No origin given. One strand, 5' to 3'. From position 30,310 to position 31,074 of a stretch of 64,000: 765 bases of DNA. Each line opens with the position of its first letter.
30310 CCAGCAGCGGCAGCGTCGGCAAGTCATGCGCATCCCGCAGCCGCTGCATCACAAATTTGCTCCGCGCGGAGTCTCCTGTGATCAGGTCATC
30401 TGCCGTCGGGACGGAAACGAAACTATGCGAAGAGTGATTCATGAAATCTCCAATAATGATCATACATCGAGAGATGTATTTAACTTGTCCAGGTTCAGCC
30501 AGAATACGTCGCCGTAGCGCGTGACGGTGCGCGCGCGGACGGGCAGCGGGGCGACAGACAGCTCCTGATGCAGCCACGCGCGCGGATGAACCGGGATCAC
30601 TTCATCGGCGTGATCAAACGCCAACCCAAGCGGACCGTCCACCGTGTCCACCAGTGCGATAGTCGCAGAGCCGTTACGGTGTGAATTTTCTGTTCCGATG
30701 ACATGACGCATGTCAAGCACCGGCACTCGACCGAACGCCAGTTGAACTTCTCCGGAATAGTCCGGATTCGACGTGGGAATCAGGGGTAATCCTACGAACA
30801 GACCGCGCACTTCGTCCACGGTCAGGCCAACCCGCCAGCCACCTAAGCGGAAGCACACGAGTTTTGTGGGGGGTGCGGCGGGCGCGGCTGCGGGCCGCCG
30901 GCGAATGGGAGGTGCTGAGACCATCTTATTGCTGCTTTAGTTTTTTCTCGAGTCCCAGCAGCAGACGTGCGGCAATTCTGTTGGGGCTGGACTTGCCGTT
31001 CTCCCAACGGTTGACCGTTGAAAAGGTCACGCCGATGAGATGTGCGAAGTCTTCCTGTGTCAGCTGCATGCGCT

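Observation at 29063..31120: Compact HTH(XRE)-CheW-HDOD-CheY cassette with no kinase, MCP or CheA in reach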

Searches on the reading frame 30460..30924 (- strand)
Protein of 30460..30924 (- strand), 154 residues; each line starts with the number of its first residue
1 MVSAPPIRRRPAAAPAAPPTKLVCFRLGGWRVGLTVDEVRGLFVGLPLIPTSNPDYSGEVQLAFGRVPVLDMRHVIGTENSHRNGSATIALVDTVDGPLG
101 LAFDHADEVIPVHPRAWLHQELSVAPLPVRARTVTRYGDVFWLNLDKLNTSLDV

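Call 3: search_protein_families(library=pfam, proteins=[window:30460-30924:-], max_evalue=0.01)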
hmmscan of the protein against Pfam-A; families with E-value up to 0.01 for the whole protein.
window:30460-30924:- (154 aa): 1 family
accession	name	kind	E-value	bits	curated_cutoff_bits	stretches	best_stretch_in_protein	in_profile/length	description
PF01584.24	CheW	-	5.2e-07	29.8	23.5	1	22-147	2-132/138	CheW-like domain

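Call 4: search_protein_families(library=ncbifam, proteins=[window:30460-30924:-], max_evalue=0.01)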
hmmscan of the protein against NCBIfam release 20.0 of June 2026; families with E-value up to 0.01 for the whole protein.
window:30460-30924:- (154 aa): 0 families

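Call 7: find_encoding_contigs(protein=window:30460-30924:-, flank=10000, max_places=6)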
Protein window:30460-30924:- (154 aa): 21 contigs read that carry it; 6 places shown.
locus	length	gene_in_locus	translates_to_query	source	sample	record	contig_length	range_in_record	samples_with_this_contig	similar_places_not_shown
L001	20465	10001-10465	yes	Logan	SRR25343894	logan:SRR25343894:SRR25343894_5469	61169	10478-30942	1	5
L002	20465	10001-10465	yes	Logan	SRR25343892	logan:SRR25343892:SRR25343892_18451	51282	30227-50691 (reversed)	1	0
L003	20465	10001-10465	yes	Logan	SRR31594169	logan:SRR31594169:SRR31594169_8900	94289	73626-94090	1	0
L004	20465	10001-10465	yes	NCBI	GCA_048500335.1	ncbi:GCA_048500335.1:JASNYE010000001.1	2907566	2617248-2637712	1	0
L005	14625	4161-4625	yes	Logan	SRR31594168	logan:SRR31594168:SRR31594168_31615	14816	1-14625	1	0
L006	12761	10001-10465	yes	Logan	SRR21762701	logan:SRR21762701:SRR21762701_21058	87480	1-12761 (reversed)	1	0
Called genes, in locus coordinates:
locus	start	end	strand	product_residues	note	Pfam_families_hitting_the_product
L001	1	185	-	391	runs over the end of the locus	PF00696:AA_kinase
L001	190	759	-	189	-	-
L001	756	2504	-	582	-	PF15780:ASH, PF22073:Cep192_D4 (weak), PF22544:HYDIN_VesB_CFA65-like_Ig, PF13860:FlgD_ig (faint), PF18962:Por_Secre_tail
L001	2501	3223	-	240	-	PF01113:DapB_N, PF05173:DapB_C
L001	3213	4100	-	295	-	PF00701:DHDPS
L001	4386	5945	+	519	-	PF00072:Response_reg, PF00158:Sigma54_activat, PF14532:Sigma54_activ_2, PF07728:AAA_5 (faint), PF25601:AAA_lid_14, PF02954:HTH_8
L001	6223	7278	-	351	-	PF08331:QueG_DUF1730, PF13484:Fer4_16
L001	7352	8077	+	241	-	PF02592:Vut_1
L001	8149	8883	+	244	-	PF00902:TatC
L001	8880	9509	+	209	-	-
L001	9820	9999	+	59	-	PF15731:MqsA_antitoxin, PF12844:HTH_19 (weak), PF13560:HTH_31, PF01381:HTH_3, PF22495:HTH_92 (weak)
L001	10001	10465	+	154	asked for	PF01584:CheW (weak)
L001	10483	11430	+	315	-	PF08668:HDOD, PF01966:HD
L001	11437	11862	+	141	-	PF00072:Response_reg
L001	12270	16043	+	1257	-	-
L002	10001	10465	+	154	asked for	PF01584:CheW (weak)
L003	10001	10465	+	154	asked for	PF01584:CheW (weak)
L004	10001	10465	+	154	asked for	PF01584:CheW (weak)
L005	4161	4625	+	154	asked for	PF01584:CheW (weak)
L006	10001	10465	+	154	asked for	PF01584:CheW (weak)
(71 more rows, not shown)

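Call 10: find_homologous_proteins(query=window:30460-30924:-, max_evalue=0.001)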
Query window:30460-30924:- (154 aa): 13 proteins with E <= 0.001 among 275 candidates.
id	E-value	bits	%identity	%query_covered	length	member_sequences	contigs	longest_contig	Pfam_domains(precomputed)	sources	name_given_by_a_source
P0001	1.4e-98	345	100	100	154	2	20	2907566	PF01584.25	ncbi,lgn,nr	ncbi:chemotaxis protein CheW [bacterium]|nr:chemotaxis protein CheW [bacterium]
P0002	2.3e-56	208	65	85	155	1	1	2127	PF01584.25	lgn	-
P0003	6.7e-55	203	63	86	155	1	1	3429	PF01584.25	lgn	-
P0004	6.6e-51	190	62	98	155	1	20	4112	PF01584.25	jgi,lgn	-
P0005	3.1e-49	185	62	84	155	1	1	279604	PF01584.25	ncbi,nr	ncbi:MAG: chemotaxis protein CheW [bacterium]|nr:chemotaxis protein CheW [bacterium]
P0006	7.0e-49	184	60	86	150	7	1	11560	PF01584.25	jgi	-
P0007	7.7e-48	180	60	98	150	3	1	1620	PF01584.25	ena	-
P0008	1.5e-44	170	59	98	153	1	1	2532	PF01584.25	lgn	-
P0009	1.9e-44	169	57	84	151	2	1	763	PF01584.25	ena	-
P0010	1.4e-43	166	56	99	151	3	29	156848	PF01584.25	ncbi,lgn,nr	ncbi:chemotaxis protein CheW [bacterium]|nr:chemotaxis protein CheW [bacterium]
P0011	6.5e-41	158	56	99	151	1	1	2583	PF01584.25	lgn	-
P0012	2.2e-36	143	58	78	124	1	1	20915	PF01584.25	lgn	-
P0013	1.0e-22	99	50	73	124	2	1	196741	-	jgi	-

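Call 11: find_encoding_contigs(protein=P0005, flank=10000, max_places=2)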
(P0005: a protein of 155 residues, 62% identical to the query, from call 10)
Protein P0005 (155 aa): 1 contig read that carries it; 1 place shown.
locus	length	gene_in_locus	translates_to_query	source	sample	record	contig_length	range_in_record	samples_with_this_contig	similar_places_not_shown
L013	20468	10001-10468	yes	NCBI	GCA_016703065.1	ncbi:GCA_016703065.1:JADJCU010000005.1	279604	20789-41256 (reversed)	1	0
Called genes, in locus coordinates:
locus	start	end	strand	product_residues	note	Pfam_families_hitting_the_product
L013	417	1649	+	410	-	PF00072:Response_reg, PF00158:Sigma54_activat, PF14532:Sigma54_activ_2, PF25601:AAA_lid_14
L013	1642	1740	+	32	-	-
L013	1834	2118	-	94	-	PF18962:Por_Secre_tail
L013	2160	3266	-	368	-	PF13229:Beta_helix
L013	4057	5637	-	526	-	PF18962:Por_Secre_tail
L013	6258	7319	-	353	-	PF08331:QueG_DUF1730, PF13484:Fer4_16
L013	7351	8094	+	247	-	PF02592:Vut_1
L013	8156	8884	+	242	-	PF00902:TatC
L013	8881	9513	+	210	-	-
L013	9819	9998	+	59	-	PF15731:MqsA_antitoxin (weak), PF12844:HTH_19 (weak), PF13560:HTH_31 (weak), PF01381:HTH_3, PF22495:HTH_92 (weak)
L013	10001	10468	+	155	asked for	PF01584:CheW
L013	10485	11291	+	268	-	PF08668:HDOD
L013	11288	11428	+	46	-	-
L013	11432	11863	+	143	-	PF00072:Response_reg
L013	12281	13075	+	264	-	PF07675:Cleaved_Adhesin (weak)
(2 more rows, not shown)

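Call 12: find_encoding_contigs(protein=P0010, flank=10000, max_places=2)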
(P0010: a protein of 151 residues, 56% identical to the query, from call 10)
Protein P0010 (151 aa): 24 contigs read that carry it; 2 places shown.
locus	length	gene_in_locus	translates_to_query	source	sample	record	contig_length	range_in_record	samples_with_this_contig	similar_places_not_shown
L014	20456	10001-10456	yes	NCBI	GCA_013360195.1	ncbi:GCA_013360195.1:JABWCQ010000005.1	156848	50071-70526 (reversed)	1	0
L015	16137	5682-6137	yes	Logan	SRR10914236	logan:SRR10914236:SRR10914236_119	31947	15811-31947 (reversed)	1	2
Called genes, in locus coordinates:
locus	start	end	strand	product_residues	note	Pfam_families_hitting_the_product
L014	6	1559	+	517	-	PF00072:Response_reg, PF00158:Sigma54_activat, PF14532:Sigma54_activ_2, PF07728:AAA_5 (faint), PF25601:AAA_lid_14, PF02954:HTH_8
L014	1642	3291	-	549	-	PF13229:Beta_helix (weak), PF18962:Por_Secre_tail (weak)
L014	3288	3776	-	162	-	-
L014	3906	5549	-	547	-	PF13229:Beta_helix (faint), PF18962:Por_Secre_tail (weak)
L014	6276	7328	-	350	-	PF08331:QueG_DUF1730, PF13484:Fer4_16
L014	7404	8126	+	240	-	PF02592:Vut_1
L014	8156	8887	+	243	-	PF00902:TatC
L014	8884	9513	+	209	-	-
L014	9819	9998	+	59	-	PF15731:MqsA_antitoxin, PF12844:HTH_19 (weak), PF13560:HTH_31, PF01381:HTH_3, PF22495:HTH_92 (weak)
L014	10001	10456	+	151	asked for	PF01584:CheW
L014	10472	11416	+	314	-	PF08668:HDOD, PF01966:HD (weak)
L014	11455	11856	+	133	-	PF00072:Response_reg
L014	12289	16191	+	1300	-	PF04151:PPC (faint), PF23759:GBD_T9SS_assoc (faint)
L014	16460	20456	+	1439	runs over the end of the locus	-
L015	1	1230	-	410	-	?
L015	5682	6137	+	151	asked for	PF01584:CheW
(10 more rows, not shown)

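Call 13: find_encoding_contigs(protein=P0013, flank=10000, max_places=2)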
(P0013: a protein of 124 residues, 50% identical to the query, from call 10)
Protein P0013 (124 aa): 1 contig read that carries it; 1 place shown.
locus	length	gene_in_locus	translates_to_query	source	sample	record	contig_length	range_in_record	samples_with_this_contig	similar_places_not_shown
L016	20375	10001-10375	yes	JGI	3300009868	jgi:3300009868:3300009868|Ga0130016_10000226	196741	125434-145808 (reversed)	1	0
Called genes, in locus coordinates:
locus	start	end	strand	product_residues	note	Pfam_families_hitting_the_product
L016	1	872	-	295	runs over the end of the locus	PF00701:DHDPS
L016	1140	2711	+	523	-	PF07728:AAA_5 (faint), PF00072:Response_reg, PF00158:Sigma54_activat, PF14532:Sigma54_activ_2, PF25601:AAA_lid_14, PF02954:HTH_8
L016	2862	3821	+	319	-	-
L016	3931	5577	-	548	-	PF13229:Beta_helix (faint), PF18962:Por_Secre_tail (weak)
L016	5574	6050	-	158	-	-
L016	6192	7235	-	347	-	PF08331:QueG_DUF1730, PF13484:Fer4_16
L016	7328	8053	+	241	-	PF02592:Vut_1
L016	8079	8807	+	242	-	PF00902:TatC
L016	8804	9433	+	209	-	-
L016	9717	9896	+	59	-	PF15731:MqsA_antitoxin, PF12844:HTH_19 (weak), PF13560:HTH_31, PF01381:HTH_3, PF22495:HTH_92 (weak)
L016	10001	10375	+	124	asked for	-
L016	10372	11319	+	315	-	PF08668:HDOD, PF01966:HD (weak)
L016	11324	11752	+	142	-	PF00072:Response_reg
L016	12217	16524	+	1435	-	PF23759:GBD_T9SS_assoc (weak)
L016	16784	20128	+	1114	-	-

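Call 20: find_related_loci(query=A1, collection=genome_contigs, flank=10000)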
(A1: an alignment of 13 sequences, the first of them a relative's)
Query A1 (154 aa) in genome_contigs; peptide patterns used: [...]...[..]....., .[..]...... (x = any residue, [..] = any of these).
214 stretches matched a pattern; 4 encode a relative of the query (tblastn E <= 1e-3); 4 distinct loci.
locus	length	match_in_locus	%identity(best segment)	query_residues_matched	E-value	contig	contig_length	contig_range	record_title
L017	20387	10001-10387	62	20-148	5e-48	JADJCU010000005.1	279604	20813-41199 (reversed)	MAG: bacterium isolate Aved_18-Q3-R54-62_BATAC.765 tig00014065-10-2797900, whole genome shotgun sequence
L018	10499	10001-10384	60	20-151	3e-47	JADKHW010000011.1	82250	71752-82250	MAG: bacterium isolate Skiv_18-Q3-R9-52_BATAC.286 tig00018682-10-824250, whole genome shotgun sequence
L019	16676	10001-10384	53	20-148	5e-38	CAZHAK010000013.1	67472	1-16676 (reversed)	MAG TPA_asm: uncultured Alphaproteobacteria bacterium isolate binchicken_co277_95 genome assembly, contig: NODE_826_leng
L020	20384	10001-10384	59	20-151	1e-45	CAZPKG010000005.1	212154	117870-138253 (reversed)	MAG TPA_asm: uncultured Alphaproteobacteria bacterium isolate binchicken_co199_20 genome assembly, contig: NODE_62_lengt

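Call 21: search_solved_structures(query=A1, max_evalue=1, show_alignments=2)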
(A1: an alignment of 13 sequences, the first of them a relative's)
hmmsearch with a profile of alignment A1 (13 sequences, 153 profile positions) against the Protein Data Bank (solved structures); distinct sequences matched with E-value up to 1: 6.
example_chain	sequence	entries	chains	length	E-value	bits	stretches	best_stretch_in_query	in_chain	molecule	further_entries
2qdl_A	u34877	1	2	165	5.9e-10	42.7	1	20-113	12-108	Chemotaxis signal transduction protein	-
2ho9_A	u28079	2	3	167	0.00016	25.1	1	21-113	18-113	Chemotaxis protein cheW | CheW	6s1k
8c5v_E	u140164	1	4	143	0.00026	24.4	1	23-112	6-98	Chemotaxis protein CheW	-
4jpb_W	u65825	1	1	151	0.0087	19.4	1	14-114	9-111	Chemotaxis protein CheW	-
1k0s_A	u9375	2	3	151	0.011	19.1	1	15-114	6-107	CHEMOTAXIS PROTEIN CHEW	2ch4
3ja6_A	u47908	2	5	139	0.026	17.9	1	24-114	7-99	Chemotaxis protein CheW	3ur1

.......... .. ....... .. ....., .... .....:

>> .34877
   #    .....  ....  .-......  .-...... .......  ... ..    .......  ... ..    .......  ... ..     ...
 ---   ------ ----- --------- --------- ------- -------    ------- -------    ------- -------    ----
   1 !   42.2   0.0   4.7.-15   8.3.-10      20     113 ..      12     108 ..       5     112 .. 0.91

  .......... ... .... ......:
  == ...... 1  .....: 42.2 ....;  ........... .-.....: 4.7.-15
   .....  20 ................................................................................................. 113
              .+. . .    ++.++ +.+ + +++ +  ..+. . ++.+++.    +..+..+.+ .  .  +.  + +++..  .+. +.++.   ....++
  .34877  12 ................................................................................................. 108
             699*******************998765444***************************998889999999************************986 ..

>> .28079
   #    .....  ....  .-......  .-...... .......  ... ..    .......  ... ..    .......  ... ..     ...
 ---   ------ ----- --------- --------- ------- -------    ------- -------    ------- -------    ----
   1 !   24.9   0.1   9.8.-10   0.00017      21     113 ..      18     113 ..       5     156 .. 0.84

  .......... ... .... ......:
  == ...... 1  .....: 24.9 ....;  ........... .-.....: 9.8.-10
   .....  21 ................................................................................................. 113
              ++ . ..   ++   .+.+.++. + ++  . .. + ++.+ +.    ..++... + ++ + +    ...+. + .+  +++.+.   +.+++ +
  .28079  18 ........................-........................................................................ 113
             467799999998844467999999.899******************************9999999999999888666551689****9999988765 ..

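Call 30: predict_structure(alignment_id=A1)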
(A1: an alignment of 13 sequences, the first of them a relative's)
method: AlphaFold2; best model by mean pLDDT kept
length: 154 residues; sequences in the alignment: 13
mean_pLDDT: 57.3   pTM: 0.51
mean pLDDT of the five models: 57.3, 41.4, 39.3, 39.2, 38.5
residues with pLDDT >= 90: 0; 70-90: 48; 50-70: 39; < 50: 67
segments of 3 or more residues with pLDDT < 50: 1-6, 8-20, 109-154
pLDDT, mean of each block of 10 residues (from residue 1): 44 43 57 63 77 83 83 65 61 75 61 41 39 33 42 33
secondary structure, 60 per line:
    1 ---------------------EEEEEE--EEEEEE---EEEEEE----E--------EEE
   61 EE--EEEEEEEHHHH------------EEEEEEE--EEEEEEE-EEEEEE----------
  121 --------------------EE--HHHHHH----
elements in order: E22-27 E30-35 E39-44 E58-62 E65-71 H72-75 E88-94 E97-103 E105-110 H145-150

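Call 31: search_protein_representatives(alignment_id=A1)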
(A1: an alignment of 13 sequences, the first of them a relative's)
Query: 13 sequences, 153 profile positions. Proteins with E-value up to 0.001 (for the whole library): 1851; up to 1e-10: 161; up to 1e-30: 2. The best 150 are listed.
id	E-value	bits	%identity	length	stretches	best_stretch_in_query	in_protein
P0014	1.8e-61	223.0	-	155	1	1-150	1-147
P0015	6.8e-42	159.4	-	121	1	34-150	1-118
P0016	3.8e-24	101.8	-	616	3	19-113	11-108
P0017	4.6e-22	95.1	-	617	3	7-111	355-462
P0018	5.5e-22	94.8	-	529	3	15-112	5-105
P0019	1.1e-20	90.6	-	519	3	17-114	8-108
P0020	1.4e-19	87.0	-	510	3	6-111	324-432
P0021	4.5e-19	85.4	-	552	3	11-114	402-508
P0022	1.6e-18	83.6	-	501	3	20-114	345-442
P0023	2.3e-18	83.0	-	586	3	19-118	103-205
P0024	3.0e-18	82.7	-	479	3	16-115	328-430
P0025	4.1e-18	82.2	-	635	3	20-112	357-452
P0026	4.9e-18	82.0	-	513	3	15-113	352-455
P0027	7.0e-18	81.5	-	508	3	10-112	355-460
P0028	8.6e-18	81.2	-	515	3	15-111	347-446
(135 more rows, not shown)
